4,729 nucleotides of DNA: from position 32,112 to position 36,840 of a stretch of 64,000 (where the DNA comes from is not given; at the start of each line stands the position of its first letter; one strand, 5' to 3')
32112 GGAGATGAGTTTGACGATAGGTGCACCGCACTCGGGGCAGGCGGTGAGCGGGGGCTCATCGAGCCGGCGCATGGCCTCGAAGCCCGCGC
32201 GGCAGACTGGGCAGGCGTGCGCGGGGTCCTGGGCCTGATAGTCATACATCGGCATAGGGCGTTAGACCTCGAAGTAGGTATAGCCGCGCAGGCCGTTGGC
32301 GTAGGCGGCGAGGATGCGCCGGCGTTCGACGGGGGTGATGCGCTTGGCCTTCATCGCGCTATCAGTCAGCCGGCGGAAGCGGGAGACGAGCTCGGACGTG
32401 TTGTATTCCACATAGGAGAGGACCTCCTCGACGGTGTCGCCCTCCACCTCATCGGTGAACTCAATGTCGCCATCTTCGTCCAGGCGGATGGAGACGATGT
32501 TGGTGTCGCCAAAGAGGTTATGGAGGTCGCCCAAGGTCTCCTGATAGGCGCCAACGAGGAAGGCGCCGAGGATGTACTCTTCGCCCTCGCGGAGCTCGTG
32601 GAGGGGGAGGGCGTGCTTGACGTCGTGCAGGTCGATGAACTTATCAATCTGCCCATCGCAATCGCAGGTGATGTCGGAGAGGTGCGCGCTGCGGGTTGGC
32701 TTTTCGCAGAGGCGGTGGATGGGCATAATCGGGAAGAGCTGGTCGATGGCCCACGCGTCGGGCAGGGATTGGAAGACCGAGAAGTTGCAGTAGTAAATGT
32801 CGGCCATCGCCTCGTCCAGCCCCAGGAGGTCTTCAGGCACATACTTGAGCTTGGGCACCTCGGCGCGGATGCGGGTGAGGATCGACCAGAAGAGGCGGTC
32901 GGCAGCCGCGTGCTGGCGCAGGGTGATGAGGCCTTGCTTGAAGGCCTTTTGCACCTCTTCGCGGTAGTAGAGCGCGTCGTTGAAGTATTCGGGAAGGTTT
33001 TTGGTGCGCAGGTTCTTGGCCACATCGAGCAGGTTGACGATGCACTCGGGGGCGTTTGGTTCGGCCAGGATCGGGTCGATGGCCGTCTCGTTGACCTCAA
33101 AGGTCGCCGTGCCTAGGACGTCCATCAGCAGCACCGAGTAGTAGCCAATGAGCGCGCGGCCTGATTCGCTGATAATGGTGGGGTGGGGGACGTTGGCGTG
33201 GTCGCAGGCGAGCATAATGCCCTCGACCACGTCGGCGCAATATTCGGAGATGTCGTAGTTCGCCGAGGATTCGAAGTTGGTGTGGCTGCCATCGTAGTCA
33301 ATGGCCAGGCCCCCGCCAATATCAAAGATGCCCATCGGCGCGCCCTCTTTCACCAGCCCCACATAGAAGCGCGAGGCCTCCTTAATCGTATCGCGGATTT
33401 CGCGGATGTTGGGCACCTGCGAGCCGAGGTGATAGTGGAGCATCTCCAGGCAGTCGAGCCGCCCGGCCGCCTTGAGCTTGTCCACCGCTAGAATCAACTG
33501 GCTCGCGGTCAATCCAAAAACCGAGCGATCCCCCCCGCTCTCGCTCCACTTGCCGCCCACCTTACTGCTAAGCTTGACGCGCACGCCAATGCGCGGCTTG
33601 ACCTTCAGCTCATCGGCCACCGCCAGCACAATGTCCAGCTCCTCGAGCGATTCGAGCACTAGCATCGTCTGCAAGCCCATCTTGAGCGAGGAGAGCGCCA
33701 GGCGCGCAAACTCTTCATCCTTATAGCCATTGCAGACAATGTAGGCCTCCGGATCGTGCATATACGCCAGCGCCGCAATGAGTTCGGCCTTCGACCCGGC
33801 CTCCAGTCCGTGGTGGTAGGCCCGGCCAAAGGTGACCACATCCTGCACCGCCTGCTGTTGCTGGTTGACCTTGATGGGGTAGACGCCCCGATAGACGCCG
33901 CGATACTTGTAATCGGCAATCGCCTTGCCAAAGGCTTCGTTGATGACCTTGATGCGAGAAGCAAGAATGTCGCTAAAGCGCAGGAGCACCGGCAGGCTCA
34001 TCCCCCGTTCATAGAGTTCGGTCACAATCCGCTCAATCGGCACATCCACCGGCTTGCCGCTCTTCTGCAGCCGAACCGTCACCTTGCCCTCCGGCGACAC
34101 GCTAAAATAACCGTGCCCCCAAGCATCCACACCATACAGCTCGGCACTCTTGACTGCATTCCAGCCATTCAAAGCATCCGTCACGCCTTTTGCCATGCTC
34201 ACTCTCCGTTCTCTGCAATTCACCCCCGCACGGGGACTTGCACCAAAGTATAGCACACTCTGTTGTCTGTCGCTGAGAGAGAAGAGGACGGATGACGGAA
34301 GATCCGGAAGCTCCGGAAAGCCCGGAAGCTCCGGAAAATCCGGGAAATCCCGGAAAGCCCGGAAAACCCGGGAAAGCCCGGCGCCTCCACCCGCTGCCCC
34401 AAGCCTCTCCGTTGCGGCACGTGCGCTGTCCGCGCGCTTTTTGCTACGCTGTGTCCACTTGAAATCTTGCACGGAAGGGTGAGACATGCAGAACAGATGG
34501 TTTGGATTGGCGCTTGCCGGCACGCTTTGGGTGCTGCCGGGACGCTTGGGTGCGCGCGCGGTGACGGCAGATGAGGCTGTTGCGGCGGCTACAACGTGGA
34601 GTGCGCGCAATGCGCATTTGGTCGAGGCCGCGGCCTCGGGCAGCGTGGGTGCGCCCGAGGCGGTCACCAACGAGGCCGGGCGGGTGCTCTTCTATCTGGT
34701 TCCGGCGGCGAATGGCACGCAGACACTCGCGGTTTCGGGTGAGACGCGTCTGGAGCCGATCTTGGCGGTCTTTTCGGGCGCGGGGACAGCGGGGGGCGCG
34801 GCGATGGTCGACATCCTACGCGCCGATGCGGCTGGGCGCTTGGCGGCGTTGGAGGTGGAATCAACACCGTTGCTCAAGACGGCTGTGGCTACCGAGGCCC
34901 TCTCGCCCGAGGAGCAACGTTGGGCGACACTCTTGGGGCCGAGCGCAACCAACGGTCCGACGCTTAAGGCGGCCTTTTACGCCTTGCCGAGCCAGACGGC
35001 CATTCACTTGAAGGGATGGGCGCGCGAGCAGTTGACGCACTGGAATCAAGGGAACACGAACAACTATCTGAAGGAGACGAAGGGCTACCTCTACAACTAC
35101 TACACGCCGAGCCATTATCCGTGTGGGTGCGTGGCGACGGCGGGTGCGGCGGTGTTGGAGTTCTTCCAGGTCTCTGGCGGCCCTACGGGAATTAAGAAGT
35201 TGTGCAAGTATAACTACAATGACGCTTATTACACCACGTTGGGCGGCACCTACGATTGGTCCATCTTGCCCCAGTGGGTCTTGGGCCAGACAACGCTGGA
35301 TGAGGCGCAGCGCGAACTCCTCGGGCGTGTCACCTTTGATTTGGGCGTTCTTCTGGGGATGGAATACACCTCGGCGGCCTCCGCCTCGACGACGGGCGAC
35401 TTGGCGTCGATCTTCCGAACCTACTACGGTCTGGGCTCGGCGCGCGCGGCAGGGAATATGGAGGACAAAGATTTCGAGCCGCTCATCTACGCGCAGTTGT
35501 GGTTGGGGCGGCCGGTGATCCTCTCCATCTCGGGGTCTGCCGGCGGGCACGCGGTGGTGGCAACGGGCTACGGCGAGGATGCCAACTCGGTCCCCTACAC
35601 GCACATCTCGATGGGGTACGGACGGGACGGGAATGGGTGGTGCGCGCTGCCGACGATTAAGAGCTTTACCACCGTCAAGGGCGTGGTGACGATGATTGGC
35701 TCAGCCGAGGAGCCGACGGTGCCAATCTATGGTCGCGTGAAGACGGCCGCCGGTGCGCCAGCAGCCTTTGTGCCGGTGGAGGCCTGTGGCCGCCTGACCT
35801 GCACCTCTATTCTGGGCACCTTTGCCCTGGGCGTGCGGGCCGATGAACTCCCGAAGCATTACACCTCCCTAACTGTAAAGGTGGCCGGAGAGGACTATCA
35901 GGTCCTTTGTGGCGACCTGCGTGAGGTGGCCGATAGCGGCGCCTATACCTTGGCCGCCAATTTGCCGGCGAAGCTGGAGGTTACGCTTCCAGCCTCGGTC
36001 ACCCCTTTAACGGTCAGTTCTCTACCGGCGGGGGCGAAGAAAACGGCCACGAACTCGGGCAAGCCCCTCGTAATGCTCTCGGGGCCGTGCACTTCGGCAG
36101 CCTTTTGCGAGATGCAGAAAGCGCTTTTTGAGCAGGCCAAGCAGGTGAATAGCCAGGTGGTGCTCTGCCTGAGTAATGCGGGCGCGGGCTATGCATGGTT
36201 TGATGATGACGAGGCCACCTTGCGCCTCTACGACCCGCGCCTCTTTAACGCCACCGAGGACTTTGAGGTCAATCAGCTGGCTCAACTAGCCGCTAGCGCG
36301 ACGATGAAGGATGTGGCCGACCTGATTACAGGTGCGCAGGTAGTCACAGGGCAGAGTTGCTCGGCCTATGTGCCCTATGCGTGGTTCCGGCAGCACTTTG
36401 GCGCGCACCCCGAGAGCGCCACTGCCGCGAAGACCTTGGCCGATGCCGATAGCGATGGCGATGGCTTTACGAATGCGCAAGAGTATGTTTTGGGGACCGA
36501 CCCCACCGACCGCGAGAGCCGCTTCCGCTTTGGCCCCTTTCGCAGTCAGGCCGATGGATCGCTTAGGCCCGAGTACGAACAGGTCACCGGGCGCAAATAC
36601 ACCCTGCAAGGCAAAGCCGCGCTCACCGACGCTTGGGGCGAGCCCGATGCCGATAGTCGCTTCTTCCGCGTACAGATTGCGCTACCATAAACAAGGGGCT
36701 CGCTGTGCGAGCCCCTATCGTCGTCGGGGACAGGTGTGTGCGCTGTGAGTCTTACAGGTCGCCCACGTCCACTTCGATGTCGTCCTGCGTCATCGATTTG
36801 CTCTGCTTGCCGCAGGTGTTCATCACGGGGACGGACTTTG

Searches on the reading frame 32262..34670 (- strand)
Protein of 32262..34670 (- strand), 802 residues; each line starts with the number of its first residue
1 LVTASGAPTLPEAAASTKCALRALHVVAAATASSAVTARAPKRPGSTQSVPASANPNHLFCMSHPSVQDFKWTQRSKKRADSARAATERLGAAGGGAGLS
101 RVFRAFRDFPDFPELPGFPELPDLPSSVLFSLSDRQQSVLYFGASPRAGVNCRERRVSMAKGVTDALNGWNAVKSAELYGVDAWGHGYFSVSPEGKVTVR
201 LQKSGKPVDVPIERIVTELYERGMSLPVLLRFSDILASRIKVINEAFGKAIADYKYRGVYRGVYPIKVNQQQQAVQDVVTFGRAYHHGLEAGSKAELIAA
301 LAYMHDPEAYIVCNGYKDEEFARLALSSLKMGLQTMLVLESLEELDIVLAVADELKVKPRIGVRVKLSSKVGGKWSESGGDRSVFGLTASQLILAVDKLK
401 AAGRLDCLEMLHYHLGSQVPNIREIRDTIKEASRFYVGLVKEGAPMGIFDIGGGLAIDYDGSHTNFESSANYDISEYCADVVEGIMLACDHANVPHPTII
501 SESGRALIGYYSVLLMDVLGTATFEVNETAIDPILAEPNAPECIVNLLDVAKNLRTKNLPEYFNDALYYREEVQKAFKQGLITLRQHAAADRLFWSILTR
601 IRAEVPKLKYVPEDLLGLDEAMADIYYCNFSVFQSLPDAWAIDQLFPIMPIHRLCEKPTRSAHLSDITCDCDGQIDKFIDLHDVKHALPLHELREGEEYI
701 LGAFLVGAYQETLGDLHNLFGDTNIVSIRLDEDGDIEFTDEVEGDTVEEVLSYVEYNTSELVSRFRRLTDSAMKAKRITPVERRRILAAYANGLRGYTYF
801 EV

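Call 8: search_protein_families(library=pfam, proteins=[window:32262-34670:-], max_evalue=0.01)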
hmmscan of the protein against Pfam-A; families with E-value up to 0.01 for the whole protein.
window:32262-34670:- (802 aa): 3 families
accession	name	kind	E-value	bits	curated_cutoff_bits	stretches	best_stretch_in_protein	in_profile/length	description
PF02784.22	Orn_Arg_deC_N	-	1.6e-31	110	23.4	1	260-508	18-246/247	Pyridoxal-dependent decarboxylase, pyridoxal binding domain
PF17810.6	Arg_decarb_HB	-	2.6e-20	72.9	23.3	1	538-616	2-80/84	Arginine decarboxylase helical bundle domain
PF17944.6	Arg_decarbox_C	-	6.6e-18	65.4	23.3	1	747-800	1-51/51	Arginine decarboxylase C-terminal helical extension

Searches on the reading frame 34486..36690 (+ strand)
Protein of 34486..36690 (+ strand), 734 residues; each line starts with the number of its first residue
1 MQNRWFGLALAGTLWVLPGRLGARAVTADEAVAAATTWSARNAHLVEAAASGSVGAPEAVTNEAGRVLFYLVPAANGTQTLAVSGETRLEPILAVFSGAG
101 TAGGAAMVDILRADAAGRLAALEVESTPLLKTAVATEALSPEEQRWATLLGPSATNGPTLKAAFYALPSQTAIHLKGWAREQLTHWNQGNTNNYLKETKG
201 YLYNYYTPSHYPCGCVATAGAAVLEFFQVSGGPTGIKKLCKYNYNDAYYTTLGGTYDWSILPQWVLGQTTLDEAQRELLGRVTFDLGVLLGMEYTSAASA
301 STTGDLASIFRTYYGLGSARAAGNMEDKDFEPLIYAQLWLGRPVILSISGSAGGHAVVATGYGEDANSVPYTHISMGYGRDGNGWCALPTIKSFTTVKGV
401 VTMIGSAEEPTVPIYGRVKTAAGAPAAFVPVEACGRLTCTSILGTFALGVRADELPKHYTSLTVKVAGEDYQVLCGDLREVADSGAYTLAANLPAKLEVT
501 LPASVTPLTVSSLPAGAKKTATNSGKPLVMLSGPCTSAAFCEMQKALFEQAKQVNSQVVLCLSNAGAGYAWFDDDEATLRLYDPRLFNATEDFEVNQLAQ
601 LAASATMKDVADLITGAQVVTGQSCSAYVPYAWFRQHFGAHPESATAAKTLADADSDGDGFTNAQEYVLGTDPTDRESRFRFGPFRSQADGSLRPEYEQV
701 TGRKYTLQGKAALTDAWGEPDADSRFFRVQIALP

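Call 8: search_protein_families(library=pfam, proteins=[window:34486-36690:+], max_evalue=0.01)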
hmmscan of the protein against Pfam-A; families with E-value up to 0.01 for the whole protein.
window:34486-36690:+ (734 aa): 4 families
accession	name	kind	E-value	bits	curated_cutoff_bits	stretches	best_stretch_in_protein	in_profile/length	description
PF01640.23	Peptidase_C10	-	4.8e-24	86.1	26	1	201-385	5-193/194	Peptidase C10 family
PF18884.5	TSP3_bac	-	1.1e-05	25.6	25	1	655-675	1-21/22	Bacterial TSP3 repeat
PF13734.11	Inhibitor_I69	-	0.0045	17.9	25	0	23-95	1-72/98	Spi protease inhibitor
PF03479.20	PCC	-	0.0096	16.7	25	0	399-480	29-100/117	Plants and Prokaryotes Conserved (PCC) domain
